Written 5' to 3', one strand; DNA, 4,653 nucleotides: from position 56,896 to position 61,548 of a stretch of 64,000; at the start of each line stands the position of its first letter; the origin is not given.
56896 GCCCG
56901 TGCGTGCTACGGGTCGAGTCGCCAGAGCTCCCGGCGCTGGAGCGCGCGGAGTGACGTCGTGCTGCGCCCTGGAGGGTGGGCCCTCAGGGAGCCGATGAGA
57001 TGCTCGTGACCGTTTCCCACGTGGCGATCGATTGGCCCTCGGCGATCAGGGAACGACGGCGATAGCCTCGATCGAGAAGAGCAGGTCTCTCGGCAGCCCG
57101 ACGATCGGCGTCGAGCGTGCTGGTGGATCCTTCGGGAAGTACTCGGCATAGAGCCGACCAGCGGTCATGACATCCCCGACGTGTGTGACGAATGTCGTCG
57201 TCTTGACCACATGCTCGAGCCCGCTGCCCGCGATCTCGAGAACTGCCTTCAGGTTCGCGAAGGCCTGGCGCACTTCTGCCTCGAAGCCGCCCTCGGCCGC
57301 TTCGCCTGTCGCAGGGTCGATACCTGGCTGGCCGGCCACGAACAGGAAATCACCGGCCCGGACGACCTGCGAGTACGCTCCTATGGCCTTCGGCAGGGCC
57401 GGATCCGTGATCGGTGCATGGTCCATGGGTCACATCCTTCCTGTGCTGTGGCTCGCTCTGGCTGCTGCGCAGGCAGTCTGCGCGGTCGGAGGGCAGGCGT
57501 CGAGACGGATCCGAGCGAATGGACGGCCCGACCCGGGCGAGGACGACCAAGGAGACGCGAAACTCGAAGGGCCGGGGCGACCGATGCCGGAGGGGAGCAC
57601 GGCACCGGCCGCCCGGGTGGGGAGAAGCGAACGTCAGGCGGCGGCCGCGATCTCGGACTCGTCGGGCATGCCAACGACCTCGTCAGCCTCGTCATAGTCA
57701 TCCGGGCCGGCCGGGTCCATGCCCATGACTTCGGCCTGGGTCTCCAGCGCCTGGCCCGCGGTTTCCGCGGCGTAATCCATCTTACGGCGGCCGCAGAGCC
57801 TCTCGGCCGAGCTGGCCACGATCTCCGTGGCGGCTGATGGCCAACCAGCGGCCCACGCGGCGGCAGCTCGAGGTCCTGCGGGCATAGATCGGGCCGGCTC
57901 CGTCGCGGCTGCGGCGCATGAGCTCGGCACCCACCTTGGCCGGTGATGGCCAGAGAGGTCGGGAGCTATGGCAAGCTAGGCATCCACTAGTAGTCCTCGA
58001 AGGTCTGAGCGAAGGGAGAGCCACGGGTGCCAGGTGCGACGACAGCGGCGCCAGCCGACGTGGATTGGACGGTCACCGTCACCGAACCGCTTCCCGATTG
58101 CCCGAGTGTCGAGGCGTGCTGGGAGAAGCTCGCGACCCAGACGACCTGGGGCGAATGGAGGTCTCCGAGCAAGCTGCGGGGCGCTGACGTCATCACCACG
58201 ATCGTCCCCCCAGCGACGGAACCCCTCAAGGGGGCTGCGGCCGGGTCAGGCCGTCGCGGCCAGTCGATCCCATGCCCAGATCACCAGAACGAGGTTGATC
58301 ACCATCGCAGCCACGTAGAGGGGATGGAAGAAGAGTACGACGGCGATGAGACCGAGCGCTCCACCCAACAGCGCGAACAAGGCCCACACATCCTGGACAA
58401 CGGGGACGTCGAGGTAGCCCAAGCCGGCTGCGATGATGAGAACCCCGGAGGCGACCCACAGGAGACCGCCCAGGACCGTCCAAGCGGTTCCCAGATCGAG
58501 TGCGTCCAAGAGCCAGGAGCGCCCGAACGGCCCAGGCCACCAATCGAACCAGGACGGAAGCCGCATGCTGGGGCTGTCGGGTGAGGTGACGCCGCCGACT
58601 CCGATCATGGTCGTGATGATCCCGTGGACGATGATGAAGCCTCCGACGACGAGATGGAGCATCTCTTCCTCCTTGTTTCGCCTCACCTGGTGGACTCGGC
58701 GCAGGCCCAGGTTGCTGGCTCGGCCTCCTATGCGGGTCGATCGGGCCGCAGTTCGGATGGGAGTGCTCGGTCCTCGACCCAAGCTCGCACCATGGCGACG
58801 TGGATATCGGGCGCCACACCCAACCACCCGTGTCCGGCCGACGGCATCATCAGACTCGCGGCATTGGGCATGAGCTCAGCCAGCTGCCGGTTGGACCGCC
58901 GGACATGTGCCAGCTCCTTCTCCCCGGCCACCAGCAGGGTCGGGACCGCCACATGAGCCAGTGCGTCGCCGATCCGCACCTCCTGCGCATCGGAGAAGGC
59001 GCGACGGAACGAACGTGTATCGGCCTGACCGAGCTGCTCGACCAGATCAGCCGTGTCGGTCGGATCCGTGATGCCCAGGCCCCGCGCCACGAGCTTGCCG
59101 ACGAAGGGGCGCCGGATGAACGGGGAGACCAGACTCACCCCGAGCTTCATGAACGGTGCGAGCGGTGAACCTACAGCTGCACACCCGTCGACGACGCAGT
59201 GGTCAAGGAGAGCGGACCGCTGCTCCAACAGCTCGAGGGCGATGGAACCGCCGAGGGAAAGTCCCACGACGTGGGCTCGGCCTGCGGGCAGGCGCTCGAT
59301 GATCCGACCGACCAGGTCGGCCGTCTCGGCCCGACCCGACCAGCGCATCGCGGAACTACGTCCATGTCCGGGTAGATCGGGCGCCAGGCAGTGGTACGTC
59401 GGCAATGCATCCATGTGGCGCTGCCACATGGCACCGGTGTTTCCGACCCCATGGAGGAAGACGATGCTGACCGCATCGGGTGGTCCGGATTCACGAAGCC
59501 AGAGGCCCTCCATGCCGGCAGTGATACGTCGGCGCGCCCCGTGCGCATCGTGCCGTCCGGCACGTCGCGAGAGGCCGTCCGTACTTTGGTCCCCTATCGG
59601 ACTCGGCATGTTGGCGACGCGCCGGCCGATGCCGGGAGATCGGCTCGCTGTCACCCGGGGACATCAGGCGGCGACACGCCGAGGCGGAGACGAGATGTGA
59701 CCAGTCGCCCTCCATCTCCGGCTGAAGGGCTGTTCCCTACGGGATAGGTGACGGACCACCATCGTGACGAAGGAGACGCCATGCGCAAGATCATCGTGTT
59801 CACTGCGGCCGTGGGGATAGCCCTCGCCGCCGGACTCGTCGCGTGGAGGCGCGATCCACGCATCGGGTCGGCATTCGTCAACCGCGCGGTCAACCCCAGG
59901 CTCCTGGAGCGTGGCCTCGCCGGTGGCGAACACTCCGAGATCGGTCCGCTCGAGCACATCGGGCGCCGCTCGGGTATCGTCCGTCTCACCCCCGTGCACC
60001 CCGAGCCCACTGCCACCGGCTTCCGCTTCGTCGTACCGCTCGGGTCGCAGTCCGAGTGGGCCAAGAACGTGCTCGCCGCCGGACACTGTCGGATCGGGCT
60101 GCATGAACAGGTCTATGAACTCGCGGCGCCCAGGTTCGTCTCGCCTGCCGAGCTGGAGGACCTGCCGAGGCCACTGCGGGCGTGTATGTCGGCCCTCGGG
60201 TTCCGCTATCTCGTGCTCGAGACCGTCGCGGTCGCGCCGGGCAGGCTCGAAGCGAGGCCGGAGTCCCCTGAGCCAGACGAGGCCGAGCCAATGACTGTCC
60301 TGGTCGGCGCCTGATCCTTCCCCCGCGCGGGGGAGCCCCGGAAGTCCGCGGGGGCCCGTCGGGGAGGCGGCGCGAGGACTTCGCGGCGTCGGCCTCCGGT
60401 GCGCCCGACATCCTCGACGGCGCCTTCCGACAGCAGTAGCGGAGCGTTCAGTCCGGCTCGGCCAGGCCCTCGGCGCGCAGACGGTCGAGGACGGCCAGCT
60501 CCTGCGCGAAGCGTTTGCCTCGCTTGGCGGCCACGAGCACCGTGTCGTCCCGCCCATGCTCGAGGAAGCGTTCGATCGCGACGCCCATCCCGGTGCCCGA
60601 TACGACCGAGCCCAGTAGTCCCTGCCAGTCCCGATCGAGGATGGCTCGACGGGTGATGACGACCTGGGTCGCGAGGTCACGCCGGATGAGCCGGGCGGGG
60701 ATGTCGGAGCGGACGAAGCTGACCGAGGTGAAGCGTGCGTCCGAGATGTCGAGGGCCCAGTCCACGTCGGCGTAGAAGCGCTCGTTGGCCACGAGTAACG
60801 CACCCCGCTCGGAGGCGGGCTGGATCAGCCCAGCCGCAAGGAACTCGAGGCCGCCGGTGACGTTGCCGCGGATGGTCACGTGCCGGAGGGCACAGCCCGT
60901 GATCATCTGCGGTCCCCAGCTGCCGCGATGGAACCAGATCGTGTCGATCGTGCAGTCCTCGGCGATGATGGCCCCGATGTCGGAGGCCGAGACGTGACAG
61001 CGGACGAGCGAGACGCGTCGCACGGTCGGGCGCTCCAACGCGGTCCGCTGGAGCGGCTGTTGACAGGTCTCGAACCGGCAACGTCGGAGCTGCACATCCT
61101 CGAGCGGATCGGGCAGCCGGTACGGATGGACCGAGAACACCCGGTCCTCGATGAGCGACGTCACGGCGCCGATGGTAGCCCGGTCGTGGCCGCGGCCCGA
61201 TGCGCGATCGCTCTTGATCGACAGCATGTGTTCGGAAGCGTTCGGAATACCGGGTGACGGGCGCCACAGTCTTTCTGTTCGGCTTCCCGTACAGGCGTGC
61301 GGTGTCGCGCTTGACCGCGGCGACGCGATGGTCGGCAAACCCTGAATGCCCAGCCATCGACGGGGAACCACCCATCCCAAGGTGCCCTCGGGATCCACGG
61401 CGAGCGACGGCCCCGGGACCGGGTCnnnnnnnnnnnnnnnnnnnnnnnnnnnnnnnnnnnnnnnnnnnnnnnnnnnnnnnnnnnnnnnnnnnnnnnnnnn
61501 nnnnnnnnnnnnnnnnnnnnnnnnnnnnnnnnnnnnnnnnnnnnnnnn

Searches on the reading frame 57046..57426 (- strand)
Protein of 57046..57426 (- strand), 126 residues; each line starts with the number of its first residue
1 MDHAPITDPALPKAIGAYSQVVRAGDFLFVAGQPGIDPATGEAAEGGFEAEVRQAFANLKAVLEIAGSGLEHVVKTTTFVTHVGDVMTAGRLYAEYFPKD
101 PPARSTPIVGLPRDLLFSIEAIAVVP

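Call 3: search_protein_families(library=pfam, proteins=[window:57046-57426:-], max_evalue=0.01)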
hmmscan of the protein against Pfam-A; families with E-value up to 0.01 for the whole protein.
window:57046-57426:- (126 aa): 1 family
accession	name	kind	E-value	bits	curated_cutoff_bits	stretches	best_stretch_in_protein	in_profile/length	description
PF01042.26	Ribonuc_L-PSP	-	1.6e-27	96.3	27.3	1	12-125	5-121/121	Endoribonuclease L-PSP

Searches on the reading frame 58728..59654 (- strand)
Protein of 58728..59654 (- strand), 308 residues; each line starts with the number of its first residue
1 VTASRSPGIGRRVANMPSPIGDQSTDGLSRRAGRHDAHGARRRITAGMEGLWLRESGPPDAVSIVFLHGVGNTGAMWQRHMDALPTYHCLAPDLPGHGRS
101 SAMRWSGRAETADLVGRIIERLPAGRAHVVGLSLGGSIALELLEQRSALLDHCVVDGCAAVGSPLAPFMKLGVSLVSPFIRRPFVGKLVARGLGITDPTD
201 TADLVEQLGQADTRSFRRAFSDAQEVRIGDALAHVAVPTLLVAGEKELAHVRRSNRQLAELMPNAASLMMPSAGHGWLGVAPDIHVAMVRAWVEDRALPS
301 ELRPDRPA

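Call 3: search_protein_families(library=pfam, proteins=[window:58728-59654:-], max_evalue=0.01)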
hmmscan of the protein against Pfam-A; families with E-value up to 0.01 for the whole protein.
window:58728-59654:- (308 aa): 3 families
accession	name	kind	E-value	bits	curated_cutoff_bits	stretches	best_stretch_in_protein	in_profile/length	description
PF00561.26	Abhydrolase_1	-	2.5e-20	73.6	25.8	1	64-158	3-102/245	alpha/beta hydrolase fold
PF12697.13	Abhydrolase_6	-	1.6e-19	71.9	26.3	1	64-279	1-207/217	Alpha/beta hydrolase family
PF12146.15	Hydrolase_4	-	6.3e-09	35.9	27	1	63-263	6-218/239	Serine aminopeptidase, S33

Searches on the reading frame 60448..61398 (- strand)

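Call 3: search_protein_families(library=pfam, proteins=[window:60448-61398:-], max_evalue=0.01)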
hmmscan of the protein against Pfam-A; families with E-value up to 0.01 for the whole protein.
window:60448-61398:- (316 aa): 1 family
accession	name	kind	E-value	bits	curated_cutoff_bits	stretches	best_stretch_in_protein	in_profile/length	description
PF13599.13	Pentapeptide_4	-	2.1e-05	24.9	38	1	104-186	3-78/78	Pentapeptide repeat region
